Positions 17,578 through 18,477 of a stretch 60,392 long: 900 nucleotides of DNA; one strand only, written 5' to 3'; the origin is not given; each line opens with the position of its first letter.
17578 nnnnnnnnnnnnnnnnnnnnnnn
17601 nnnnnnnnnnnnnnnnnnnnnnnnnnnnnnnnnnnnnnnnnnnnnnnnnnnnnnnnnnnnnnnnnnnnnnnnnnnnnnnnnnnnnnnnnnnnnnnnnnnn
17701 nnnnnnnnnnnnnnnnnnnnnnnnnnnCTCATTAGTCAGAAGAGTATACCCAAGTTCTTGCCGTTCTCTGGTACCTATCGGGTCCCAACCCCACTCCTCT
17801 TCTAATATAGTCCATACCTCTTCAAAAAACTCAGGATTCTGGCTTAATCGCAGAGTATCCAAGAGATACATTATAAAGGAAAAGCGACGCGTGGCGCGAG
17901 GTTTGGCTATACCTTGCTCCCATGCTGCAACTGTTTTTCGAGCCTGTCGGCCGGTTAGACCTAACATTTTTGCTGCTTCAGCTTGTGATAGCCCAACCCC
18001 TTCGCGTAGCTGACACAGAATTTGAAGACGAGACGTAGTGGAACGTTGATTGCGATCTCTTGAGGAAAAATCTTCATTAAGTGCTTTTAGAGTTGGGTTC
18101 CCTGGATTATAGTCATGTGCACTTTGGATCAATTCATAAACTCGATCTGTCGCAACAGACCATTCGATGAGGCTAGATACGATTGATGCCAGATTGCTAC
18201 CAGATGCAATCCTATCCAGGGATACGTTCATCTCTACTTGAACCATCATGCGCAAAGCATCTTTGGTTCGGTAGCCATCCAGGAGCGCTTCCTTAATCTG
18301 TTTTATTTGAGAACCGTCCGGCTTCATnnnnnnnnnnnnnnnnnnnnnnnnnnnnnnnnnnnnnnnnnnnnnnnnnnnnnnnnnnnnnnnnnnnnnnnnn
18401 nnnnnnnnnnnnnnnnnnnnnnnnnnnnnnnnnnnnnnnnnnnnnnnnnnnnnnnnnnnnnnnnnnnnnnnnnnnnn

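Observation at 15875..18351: EAD-HTH-CHAT effector next to a DUF2971 protein, with no adjacent NTPase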

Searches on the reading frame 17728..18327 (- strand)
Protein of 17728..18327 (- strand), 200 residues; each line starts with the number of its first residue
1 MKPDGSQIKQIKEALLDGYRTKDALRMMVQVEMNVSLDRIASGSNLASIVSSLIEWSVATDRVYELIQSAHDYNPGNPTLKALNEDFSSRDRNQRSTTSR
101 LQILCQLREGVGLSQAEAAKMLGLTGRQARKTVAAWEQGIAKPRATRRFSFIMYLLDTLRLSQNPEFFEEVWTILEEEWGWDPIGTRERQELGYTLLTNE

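Call 14: find_homologous_proteins(query=window:17728-18327:-, max_evalue=0.01)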
Query seq(200 aa): 185 candidates shared short words with the query, none scored E <= 0.01.

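Call 25: search_protein_representatives(protein=window:17728-18327:-)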
Query: 200 residues. Proteins with E-value up to 0.001 (for the whole library): 1779; up to 1e-10: 277; up to 1e-30: 1. The best 150 are listed.
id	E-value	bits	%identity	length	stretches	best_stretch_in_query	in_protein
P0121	2.8e-43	164.5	31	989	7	4-90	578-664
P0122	3.5e-25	105.5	31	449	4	15-87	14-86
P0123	1.8e-22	96.7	53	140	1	99-191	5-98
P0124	4.5e-22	95.4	30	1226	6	4-81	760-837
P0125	5.9e-22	95.0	56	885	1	99-188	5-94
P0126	7.2e-22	94.7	41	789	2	3-88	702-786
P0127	7.4e-22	94.7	42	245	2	97-191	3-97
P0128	2.6e-21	92.9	53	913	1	101-195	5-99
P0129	3.1e-21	92.7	49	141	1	100-194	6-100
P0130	6.9e-21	91.5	55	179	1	99-190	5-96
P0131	7.2e-21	91.5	54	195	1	100-189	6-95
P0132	1.2e-20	90.8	56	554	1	100-189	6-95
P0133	1.6e-20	90.4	51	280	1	97-191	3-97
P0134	1.9e-20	90.1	50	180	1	96-189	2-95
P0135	2.5e-20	89.7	50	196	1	97-192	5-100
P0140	6.7e-20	88.3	55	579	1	99-192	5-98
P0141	9.5e-20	87.8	56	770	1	99-188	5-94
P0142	1.1e-19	87.6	54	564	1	100-188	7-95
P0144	1.7e-19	87.0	52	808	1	96-192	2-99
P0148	1.2e-18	84.3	47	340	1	98-191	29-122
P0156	4.9e-18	82.2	49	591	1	1-92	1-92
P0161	1.5e-17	80.7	47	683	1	1-89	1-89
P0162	1.6e-17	80.6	51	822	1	99-192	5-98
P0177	6.2e-17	78.6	56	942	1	98-188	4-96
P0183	1.3e-16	77.6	40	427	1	99-194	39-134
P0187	2.2e-16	76.9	40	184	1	95-190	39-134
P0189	2.4e-16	76.7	49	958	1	101-189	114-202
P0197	5.5e-16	75.6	49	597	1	4-89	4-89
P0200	1.2e-15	74.5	45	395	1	4-92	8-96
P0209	6.5e-15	72.1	41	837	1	98-189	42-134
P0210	6.8e-15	72.0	44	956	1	95-191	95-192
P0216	9.8e-15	71.5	46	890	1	97-193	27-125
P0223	1.5e-14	70.9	49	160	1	5-84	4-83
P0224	1.6e-14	70.8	47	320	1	1-91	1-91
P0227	2.0e-14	70.5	51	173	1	4-87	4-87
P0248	1.4e-13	67.7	48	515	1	5-85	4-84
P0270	9.6e-13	65.0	33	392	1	22-188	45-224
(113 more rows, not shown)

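Call 29: search_protein_families(library=pfam, alignment_id=A1, max_evalue=0.001)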
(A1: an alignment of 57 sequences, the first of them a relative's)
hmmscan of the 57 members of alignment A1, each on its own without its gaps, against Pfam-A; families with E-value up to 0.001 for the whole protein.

A. member 1, P0125 (885 aa): 17 families
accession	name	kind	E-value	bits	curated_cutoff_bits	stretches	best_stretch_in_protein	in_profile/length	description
PF13424.12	TPR_12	-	8.2e-53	177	30.1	5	732-806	1-75/77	Tetratricopeptide repeat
PF13374.12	TPR_10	-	1.3e-38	130.3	27.5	4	733-773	1-41/42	Tetratricopeptide repeat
PF24885.1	TPR_NPHP3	-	1.3e-25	90.7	100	3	733-806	98-171/239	Nephrocystin-3 TPR domain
PF07719.23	TPR_2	-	1.1e-19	69.3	27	0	734-763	1-30/34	Tetratricopeptide repeat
PF13181.12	TPR_8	-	1.4e-19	68.9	25.7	1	734-766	1-33/34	Tetratricopeptide repeat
PF00515.34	TPR_1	-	9.1e-19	66.9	27.8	1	734-764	1-31/34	Tetratricopeptide repeat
PF17874.7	TPR_MalT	-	1.1e-13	51.6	45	1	707-876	95-257/336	MalT-like TPR region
PF13176.12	TPR_7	-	1.3e-10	40.9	27.9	0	778-806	1-29/36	Tetratricopeptide repeat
PF13432.12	TPR_16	-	2.6e-08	34.6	32.7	0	554-594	21-60/65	Tetratricopeptide repeat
PF13428.12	TPR_14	-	2.6e-06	28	23.5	0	568-593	4-29/44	Tetratricopeptide repeat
PF14559.12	TPR_19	-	9.2e-06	26.3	25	0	557-597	17-57/68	Tetratricopeptide repeat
PF13174.12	TPR_6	-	0.00013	22.8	26.3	0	778-804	2-28/33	Tetratricopeptide repeat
PF13414.12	TPR_11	-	0.00022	21.3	26.8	0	741-766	1-26/42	TPR repeat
PF25058.1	ARM_TT21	-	0.00033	21.1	27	0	733-801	56-119/155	Tetratricopeptide repeat protein 21 ARM repeat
PF13431.12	TPR_17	-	0.0004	20.9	24.4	0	735-755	14-34/34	Tetratricopeptide repeat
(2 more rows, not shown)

B. families by the number of members that match (of 57 scanned): 110 families (the first 25 are shown)
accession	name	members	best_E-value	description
PF13424.12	TPR_12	40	1.5e-60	Tetratricopeptide repeat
PF07719.23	TPR_2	40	4e-25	Tetratricopeptide repeat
PF13191.12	AAA_16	37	1e-08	AAA ATPase domain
PF00931.28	NB-ARC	35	3.2e-23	NB-ARC domain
PF17874.7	TPR_MalT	30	1.4e-18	MalT-like TPR region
PF00515.34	TPR_1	28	5.4e-28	Tetratricopeptide repeat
PF13181.12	TPR_8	27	1.4e-19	Tetratricopeptide repeat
PF13401.12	AAA_22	26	1.4e-08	AAA domain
PF01381.28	HTH_3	23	1.9e-06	Helix-turn-helix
PF13374.12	TPR_10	22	2.7e-51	Tetratricopeptide repeat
PF13176.12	TPR_7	20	1.6e-32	Tetratricopeptide repeat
PF13560.12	HTH_31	16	9.5e-07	Helix-turn-helix domain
PF05729.18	NACHT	13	3.6e-10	NACHT domain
PF20703.3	nSTAND1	12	1.3e-123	Novel STAND NTPase 1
PF13428.12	TPR_14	12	2.5e-10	Tetratricopeptide repeat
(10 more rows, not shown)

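Call 42: search_protein_families(library=pfam, alignment_id=A4, max_evalue=0.001)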
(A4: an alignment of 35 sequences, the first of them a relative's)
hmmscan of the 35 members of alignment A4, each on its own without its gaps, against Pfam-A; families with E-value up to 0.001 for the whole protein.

A. member 1, P0156 (591 aa): 4 families
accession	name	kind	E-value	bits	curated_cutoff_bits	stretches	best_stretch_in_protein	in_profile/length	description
PF03781.23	FGE-sulfatase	-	4.7e-50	171.1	23.3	1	364-583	3-254/255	Sulfatase-modifying factor enzyme 1-like domain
PF19955.5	EAD1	-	1.4e-21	77.1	24.2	1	1-86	1-88/90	Effector-associated domain 1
PF13676.11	TIR_2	-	8.1e-20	72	28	1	120-227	1-109/122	TIR domain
PF08937.16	ThsB_TIR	-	2.5e-05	25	21.2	1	122-205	2-94/100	Thoeris protein ThsB, TIR-like domain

B. families by the number of members that match (of 35 scanned): 26 families (the first 25 are shown)
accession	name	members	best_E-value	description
PF19955.5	EAD1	34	1.7e-97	Effector-associated domain 1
PF13676.11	TIR_2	12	7.5e-26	TIR domain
PF19960.5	EAD7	11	1.1e-11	Effector-associated domain 7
PF08937.16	ThsB_TIR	11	6.6e-09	Thoeris protein ThsB, TIR-like domain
PF03781.23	FGE-sulfatase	9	7e-66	Sulfatase-modifying factor enzyme 1-like domain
PF01582.25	TIR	8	1.7e-06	TIR domain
PF19961.5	EAD8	4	8.6e-11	Effector-associated domain 8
PF10137.14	CAP12-PCTIR_TIR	3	0.00043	CAP12/Pycsar effector protein, TIR domain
PF12770.12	CHAT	2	1.8e-23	CHAT domain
PF19956.5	EAD2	2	6e-10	Effector-associated domain 2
PF13304.12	AAA_21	1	6.8e-22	AAA domain, putative AbiEii toxin, Type IV TA system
PF13175.12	AAA_15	1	9.9e-21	AAA ATPase domain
PF13476.12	AAA_23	1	1e-18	AAA domain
PF02463.25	SMC_N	1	2.2e-14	RecF/RecN/SMC N terminal domain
PF13424.12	TPR_12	1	3.9e-11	Tetratricopeptide repeat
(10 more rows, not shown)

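Call 56: list_cluster_members(proteins=[P0156, P0161, P0197, P0200, P0227, P0223, P0224, P0126, P0270, P0248])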
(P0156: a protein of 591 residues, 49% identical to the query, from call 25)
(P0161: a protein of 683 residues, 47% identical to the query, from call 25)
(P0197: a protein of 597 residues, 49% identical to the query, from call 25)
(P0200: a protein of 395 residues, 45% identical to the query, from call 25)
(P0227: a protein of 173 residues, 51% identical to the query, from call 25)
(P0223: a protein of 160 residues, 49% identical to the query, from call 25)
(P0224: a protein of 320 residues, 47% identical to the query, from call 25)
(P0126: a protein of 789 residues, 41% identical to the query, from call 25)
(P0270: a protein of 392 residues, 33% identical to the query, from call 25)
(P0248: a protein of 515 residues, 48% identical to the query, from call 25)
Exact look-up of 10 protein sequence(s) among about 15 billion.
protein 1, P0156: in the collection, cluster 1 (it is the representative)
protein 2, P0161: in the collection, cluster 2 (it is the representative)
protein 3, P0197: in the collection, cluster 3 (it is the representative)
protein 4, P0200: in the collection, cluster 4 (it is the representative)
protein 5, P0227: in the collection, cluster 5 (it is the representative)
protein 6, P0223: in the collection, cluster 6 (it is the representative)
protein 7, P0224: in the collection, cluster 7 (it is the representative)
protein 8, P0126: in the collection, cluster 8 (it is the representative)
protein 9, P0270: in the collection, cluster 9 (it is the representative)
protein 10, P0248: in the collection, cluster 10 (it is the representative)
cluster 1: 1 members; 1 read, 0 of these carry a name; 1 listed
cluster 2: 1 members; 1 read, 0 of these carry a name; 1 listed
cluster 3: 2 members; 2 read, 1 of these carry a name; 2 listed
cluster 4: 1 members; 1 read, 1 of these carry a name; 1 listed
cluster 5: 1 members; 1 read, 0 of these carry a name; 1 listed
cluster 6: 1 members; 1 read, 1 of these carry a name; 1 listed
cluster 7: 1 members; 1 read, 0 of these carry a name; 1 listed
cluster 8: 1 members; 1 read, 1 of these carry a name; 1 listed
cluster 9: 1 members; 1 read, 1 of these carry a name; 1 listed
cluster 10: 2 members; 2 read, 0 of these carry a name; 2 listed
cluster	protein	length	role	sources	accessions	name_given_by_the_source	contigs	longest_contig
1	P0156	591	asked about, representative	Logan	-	-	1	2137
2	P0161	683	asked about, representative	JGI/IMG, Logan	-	-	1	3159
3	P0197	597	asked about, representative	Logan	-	-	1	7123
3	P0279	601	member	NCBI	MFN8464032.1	MAG: SUMF1/EgtB/PvdO family nonheme iron enzyme [Caldilineaceae bacterium]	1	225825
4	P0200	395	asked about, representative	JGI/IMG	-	formylglycine-generating enzyme required for sulfatase activity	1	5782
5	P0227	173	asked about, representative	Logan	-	-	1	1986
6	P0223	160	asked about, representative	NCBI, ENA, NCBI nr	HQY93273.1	MAG TPA: toll/interleukin-1 receptor domain-containing protein [Caldilinea sp.] | toll/interleukin-1 receptor domain-containing protein [Caldilinea sp.]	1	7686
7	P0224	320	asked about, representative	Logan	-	-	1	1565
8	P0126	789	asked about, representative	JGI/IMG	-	hypothetical protein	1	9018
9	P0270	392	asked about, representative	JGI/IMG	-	hypothetical protein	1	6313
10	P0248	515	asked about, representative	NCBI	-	-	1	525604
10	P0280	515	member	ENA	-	-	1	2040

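Call 57: list_cluster_members(proteins=[P0125, P0128, P0132, P0140, P0141, P0142, P0144, P0177, P0162, P0123])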
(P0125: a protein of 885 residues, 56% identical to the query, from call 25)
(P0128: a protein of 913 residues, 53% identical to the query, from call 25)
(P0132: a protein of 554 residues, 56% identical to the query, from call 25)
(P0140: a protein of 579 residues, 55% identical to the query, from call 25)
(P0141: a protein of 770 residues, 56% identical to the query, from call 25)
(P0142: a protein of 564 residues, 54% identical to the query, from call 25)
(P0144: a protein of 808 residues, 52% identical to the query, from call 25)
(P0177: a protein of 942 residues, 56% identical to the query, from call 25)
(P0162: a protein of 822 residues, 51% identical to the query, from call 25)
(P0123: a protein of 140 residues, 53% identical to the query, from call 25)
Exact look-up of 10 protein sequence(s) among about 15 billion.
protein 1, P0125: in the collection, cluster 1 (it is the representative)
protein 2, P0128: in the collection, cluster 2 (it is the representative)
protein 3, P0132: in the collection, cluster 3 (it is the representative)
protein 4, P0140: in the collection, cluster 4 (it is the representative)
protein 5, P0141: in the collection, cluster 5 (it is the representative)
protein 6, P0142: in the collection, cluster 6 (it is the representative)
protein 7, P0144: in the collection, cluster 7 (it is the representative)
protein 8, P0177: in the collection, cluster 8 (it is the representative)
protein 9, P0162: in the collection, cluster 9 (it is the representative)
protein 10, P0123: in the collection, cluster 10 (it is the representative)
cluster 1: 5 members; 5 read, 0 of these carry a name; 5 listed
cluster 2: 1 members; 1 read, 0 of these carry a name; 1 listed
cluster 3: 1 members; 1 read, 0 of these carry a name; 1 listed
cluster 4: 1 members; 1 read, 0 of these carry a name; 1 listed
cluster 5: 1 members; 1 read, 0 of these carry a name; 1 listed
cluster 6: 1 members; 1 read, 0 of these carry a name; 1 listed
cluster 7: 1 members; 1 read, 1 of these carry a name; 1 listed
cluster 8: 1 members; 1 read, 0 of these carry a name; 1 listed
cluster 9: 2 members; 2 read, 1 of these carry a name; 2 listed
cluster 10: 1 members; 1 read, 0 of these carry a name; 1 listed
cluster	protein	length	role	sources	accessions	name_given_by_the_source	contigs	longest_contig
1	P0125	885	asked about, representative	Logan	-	-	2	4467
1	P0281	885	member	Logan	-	-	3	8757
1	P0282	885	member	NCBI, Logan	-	-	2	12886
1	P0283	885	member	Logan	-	-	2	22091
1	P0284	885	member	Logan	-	-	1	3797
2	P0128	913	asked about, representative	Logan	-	-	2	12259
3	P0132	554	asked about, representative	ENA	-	-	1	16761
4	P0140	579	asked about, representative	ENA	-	-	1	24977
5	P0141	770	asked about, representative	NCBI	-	-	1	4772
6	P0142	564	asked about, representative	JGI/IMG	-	-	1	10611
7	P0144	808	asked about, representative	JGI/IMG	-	transcriptional regulator with XRE-family HTH domain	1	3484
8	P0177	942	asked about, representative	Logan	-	-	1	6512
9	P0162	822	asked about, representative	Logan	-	-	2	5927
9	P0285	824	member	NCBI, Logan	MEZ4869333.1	MAG: NB-ARC domain-containing protein [Caldilineaceae bacterium]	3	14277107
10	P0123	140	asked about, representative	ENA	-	-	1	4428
